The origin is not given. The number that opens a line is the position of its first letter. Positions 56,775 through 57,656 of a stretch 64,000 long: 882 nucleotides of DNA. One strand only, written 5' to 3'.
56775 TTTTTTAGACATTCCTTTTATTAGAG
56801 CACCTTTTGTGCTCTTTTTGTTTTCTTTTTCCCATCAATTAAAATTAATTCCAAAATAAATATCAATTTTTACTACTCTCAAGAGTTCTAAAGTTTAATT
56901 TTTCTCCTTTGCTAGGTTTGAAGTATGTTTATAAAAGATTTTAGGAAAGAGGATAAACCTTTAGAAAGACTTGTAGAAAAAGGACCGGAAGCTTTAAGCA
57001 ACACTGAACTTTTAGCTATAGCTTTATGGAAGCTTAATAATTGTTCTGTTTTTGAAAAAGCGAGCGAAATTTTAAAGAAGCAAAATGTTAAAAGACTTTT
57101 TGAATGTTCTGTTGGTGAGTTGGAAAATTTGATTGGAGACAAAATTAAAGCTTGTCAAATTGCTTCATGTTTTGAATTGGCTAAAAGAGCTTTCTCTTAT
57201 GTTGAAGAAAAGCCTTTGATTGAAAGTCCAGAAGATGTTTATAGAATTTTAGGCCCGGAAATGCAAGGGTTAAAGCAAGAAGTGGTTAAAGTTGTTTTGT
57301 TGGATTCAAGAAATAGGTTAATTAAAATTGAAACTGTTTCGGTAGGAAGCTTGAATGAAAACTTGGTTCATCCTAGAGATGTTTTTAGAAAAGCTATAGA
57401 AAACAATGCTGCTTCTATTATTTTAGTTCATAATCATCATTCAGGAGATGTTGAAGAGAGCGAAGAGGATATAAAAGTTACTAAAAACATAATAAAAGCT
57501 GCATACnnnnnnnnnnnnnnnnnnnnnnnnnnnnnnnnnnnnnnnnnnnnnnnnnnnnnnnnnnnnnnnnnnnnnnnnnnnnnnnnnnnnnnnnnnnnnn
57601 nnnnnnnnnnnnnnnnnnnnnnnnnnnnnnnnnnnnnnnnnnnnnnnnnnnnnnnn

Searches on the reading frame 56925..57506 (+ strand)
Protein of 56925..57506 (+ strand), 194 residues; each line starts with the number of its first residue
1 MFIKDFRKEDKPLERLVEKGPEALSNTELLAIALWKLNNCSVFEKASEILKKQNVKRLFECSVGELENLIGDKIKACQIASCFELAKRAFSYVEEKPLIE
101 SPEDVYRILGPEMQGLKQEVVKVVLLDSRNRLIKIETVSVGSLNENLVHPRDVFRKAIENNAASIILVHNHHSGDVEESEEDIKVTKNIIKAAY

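Call 98: search_protein_families(library=pfam, proteins=[window:56925-57506:+], max_evalue=0.001)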
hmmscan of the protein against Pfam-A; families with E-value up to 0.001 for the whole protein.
window:56925-57506:+ (194 aa): 2 families
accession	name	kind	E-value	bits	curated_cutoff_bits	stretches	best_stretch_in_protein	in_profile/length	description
PF04002.20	RadC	-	2.5e-32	111.8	22.1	1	99-193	1-95/121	RadC-like JAB domain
PF20582.4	UPF0758_N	-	1.8e-13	50.8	27.1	1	3-70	1-69/77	UPF0758 N-terminal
